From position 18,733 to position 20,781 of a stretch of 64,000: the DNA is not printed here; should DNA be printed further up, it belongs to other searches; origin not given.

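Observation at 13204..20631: Six-gene co-directional block of unknown function (three large ORFans, a hydrolase-fold pair and a lipoprotein)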

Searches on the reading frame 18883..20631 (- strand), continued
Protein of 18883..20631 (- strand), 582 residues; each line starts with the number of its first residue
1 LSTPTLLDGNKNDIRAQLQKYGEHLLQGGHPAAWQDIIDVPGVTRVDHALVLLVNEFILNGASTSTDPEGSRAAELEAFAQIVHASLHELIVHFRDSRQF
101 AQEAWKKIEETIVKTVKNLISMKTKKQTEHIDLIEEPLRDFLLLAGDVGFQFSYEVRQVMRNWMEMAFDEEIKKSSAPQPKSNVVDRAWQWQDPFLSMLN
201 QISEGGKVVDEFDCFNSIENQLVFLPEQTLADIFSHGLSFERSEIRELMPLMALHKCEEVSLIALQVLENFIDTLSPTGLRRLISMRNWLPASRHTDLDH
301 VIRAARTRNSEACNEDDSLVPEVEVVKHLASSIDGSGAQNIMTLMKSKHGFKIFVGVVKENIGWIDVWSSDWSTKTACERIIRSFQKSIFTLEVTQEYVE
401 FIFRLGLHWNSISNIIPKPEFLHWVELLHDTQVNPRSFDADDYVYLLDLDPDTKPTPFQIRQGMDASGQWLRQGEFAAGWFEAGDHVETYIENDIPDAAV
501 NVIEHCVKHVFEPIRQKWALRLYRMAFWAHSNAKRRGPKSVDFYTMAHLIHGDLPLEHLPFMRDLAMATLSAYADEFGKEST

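Call 47: find_homologous_proteins(query=A3, max_evalue=0.00001)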
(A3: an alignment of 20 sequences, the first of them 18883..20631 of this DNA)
Query A3 (20 sequences) (582 aa, profile of the alignment): 3 proteins with E <= 0.00001 among 8000 candidates.
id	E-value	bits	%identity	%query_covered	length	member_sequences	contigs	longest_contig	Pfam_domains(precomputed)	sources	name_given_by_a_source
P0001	1.4e-179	617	99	100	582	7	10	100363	PF27203.1,PF27207.1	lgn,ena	-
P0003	7.2e-176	604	47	97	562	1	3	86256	PF27203.1,PF27207.1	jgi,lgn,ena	-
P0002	8.3e-174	597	56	98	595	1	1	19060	PF27203.1,PF27207.1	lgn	-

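Call 53: predict_structure(alignment_id=A3)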
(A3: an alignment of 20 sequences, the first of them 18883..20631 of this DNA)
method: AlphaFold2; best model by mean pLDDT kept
length: 582 residues; sequences in the alignment: 20
mean_pLDDT: 85.4   pTM: 0.84
mean pLDDT of the five models: 85.4, 84.2, 83.9, 83.6, 82.7
residues with pLDDT >= 90: 333; 70-90: 165; 50-70: 50; < 50: 34
segments of 3 or more residues with pLDDT < 50: 1-9, 178-192, 314-316, 580-582
pLDDT, mean of each block of 10 residues (from residue 1): 41 83 92 88 87 89 56 88 94 88 95 93 81 88 91 92 81 57 43 56 65 87 87 87 88 93 95 90 92 94 86 52 91 92 95 96 93 95 93 96 96 92 90 88 90 91 93 87 87 72 91 94 96 92 96 92 93 70 36
secondary structure, 60 per line:
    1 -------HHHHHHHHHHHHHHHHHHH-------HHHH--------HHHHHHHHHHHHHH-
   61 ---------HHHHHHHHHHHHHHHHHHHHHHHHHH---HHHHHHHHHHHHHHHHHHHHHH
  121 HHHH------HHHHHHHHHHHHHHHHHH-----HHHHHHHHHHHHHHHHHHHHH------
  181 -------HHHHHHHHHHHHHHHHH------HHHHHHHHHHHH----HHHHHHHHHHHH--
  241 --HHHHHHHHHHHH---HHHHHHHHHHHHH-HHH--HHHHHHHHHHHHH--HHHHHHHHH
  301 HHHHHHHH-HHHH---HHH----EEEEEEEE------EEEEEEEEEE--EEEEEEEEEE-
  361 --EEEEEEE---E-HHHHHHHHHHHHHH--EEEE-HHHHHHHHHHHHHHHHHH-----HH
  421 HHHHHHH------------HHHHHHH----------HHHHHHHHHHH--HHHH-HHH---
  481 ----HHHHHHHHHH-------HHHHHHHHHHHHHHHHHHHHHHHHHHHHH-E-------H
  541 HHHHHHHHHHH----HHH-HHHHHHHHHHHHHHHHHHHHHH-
elements in order: H8-26 H34-37 H46-59 H70-95 H99-124 H131-148 H154-174 H188-204 H211-222 H227-238 H243-254 H258-270 H277-289 H292-308 H310-313 E324-331 E338-347 E350-359 E363-369 H375-388 E391-394 H396-413 H419-427 H440-446 H457-467 H470-473 H485-494 H502-530 H540-551 H560-581

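Call 67: fold_search(model_id=the predicted structure, library=pdb)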
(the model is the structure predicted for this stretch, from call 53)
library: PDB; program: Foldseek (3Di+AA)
matches with E <= 10: 426; with E <= 0.001: 0
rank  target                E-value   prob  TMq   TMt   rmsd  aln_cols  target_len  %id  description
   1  9ce3_A                2.9e-02  0.23  0.12  0.07  28.8       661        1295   12  Structure of the TSC:WIPI3 lysosomal recruitment complex (released 2024-12-04)
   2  3jbz                  5.7e-02  0.33  0.16  0.11  23.9       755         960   10  Crystal structure of mTOR docked into EM map of dimeric ATM kinase (released 2016-11-16)
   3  6yvd_A                6.5e-02  0.35  0.16  0.13  29.9       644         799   11  Head segment of the S.cerevisiae condensin holocomplex in presence of ATP (released 2020-07-22)
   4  7zjs_A                6.7e-02  0.25  0.14  0.10  24.6       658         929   10  Structural basis of centromeric cohesion protection by SGO1 (released 2023-04-26)
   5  1b3u_A                7.0e-02  0.44  0.16  0.15  20.6       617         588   13  CRYSTAL STRUCTURE OF CONSTANT REGULATORY DOMAIN OF HUMAN PP2A, PR65ALPHA (released 1999-04-12)
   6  3c2h_B                1.1e-01  0.33  0.18  0.17  21.7       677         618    8  Crystal Structure of SYS-1 at 2.6A resolution (released 2008-05-20)
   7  9hms_A                1.6e-01  0.20  0.16  0.11  26.8       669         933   11  Cryo-EM structure of human separase bound to SCC1 (310-550 aa) and SA2 (released 2025-09-03)
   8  7s68_B                1.8e-01  0.85  0.13  0.32  11.1       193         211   13  Structure of human PARP1 domains (Zn1, Zn3, WGR and HD) bound to a DNA double strand break. (released 2022-06-29)
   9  8y9r_B                1.8e-01  0.35  0.13  0.20  14.6       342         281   10  Crystal structure of Spiral2 microtubule-binding domain from Physcomitrella patens (released 2024-12-18)
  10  4bg6_A                1.8e-01  0.30  0.10  0.20  17.6       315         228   14  14-3-3 interaction with Rnd3 prenyl-phosphorylation motif (released 2013-05-29)
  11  6lbg_A                2.1e-01  0.15  0.10  0.13  18.2       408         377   11  Structure of OR51B2 bound FEM1C (released 2020-10-21)
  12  5oqo_A                2.2e-01  0.18  0.16  0.13  29.1       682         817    8  Crystal structure of the S. cerevisiae condensin Ycg1-Brn1 subcomplex bound to DNA (crystal form II) (released 2017-10-18)
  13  8g0h_B                2.3e-01  0.63  0.13  0.16  14.3       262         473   11  Human PARP1 deltaV687-E688 bound to UKTT5 (compound 10) and to a DNA double strand break. (released 2024-02-07)
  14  8g0h_D                2.3e-01  0.60  0.13  0.16  14.7       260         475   11  Human PARP1 deltaV687-E688 bound to UKTT5 (compound 10) and to a DNA double strand break. (released 2024-02-07)
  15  7nnd_A                2.4e-01  0.38  0.11  0.22  12.6       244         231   16  Crystal structure of 14-3-3 sigma in complex with 13mer Amot-p130 peptide and fragment 09 (released 2022-01-12)
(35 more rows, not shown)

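Call 69: search_protein_families(library=pfam, alignment_id=A10, max_evalue=0.001)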
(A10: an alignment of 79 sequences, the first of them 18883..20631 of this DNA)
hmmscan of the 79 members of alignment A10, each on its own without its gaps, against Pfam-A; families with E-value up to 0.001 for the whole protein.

A. member 1, window:18883-20631:- (582 aa): 0 families

B. families by the number of members that match (of 79 scanned): 5 families
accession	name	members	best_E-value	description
PF02810.21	SEC-C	10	1.9e-10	SEC-C motif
PF24134.1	DUF7401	10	8.1e-09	Domain of unknown function (DUF7401)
PF03695.18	UPF0149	7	1.8e-17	Uncharacterised protein family (UPF0149)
PF24133.1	DUF7400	1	5e-05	Domain of unknown function (DUF7400)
PF00183.23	HSP90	1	0.00026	Hsp90 protein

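Call 70: list_cluster_members(proteins=[window:18883-20631:-, window:17424-18854:-, window:15849-17345:-, window:14031-14882:-, window:13204-13995:-, window:20953-21882:-])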
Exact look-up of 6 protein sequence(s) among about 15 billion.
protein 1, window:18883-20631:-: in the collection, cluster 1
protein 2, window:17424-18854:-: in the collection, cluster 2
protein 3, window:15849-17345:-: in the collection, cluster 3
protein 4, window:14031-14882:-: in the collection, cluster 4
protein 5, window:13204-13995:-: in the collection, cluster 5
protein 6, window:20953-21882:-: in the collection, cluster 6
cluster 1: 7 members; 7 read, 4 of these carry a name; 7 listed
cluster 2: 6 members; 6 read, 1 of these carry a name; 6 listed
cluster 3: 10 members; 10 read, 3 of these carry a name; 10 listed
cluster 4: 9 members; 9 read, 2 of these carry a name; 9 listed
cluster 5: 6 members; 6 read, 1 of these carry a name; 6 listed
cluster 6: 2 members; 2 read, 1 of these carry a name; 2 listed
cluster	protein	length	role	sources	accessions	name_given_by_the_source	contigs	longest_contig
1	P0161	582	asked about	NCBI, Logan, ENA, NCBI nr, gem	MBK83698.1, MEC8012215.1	MAG: hypothetical protein VX185_15780 [Pseudomonadota bacterium] | hypothetical protein [Gammaproteobacteria bacterium]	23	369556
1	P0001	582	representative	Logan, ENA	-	-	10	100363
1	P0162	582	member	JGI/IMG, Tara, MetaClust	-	strand:+ start:55916 stop:57664 length:1749 start_codon:yes stop_codon:yes ... | TARA_124_MIX_0.45-0.8_scaffold283874_1_gene408571 NOG138333 ""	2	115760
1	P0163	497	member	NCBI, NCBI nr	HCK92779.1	MAG TPA: hypothetical protein DHW71_07325, partial [Gammaproteobacteria bacterium] | hypothetical protein [Gammaproteobacteria bacterium]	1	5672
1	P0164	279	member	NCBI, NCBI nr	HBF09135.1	MAG TPA: hypothetical protein DDW29_12830, partial [Gammaproteobacteria bacterium] | hypothetical protein [Gammaproteobacteria bacterium]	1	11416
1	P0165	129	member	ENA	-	-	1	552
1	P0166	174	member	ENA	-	-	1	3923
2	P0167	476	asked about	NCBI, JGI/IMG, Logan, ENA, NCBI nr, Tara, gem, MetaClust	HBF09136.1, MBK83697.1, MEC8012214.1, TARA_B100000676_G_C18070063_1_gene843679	MAG: hypothetical protein VX185_15775 [Pseudomonadota bacterium] | hypothetical protein [Gammaproteobacteria bacterium] | strand:- start:1408 stop:2838 length:1431 start_codon:yes stop_codon:yes ...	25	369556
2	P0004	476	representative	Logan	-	-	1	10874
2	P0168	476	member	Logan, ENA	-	-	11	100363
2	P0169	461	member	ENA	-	-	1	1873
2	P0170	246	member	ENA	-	-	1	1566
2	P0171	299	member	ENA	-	-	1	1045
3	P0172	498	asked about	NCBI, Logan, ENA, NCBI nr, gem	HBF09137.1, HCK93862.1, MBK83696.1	MAG TPA: hypothetical protein DHW71_12765 [Gammaproteobacteria bacterium] | hypothetical protein [Gammaproteobacteria bacterium]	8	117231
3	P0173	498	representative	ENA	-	-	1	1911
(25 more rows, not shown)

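Call 88: search_protein_families(library=pfam, proteins=[L009:15028-16374:+, L008:16031-16387:-], max_evalue=0.01)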
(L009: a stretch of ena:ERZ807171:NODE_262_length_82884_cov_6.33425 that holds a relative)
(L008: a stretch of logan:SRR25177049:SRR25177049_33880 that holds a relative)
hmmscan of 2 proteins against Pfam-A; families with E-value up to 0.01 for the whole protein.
L009:15028-16374:+ (448 aa): 0 families

L008:16031-16387:- (118 aa): 0 families

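Call 93: search_protein_families(library=pfam, proteins=[L008:14235-15011:+, L008:10715-12400:+, L009:11682-13172:+], max_evalue=10)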
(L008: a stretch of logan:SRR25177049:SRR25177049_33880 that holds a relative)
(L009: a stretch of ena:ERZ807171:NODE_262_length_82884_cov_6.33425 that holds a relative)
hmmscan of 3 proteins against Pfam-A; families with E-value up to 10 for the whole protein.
L008:14235-15011:+ (258 aa): 0 families

L008:10715-12400:+ (561 aa): 1 family
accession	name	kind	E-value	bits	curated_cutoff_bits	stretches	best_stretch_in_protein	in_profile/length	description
PF15058.11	Speriolin_N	-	0.021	15.2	27.9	1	146-200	92-146/228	Speriolin N terminus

L009:11682-13172:+ (496 aa): 0 families

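Call 94: find_encoding_contigs(protein=P0012, flank=8000, max_places=3)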
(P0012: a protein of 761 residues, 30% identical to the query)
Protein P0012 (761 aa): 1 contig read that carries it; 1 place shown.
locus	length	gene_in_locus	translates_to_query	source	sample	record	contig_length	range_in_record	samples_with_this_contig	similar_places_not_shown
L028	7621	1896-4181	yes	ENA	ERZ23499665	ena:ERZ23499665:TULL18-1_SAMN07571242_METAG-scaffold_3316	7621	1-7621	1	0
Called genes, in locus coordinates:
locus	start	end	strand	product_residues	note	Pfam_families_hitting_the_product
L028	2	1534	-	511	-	?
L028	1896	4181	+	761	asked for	PF27207:Y4lR_2nd, PF27203:Y4lR_C, PF03695:UPF0149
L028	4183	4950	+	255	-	-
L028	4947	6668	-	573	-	PF00501:AMP-binding, PF13193:AMP-binding_C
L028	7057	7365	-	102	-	PF03992:ABM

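Call 95: find_encoding_contigs(protein=P0014, flank=8000, max_places=3)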
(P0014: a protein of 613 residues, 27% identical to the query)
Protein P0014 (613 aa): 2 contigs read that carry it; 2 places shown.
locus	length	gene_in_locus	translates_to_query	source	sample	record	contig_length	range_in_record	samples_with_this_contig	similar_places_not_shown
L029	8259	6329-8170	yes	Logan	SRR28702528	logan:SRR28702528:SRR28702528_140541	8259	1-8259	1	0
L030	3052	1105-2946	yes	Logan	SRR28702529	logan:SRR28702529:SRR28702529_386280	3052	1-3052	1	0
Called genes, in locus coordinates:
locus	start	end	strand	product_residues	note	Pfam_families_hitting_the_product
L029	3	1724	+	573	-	?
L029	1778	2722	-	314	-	PF24096:DUF7379, PF00561:Abhydrolase_1, PF01674:Lipase_2 (weak), PF02089:Palm_thioest, PF05057:DUF676, PF12697:Abhydrolase_6, PF02450:LCAT, PF07819:PGAP1, +2 more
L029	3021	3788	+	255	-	-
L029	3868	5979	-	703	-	-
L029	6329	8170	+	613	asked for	PF27207:Y4lR_2nd, PF24134:DUF7401 (weak), PF27203:Y4lR_C, PF02810:SEC-C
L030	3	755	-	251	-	?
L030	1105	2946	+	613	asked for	PF27207:Y4lR_2nd, PF24134:DUF7401 (weak), PF27203:Y4lR_C, PF02810:SEC-C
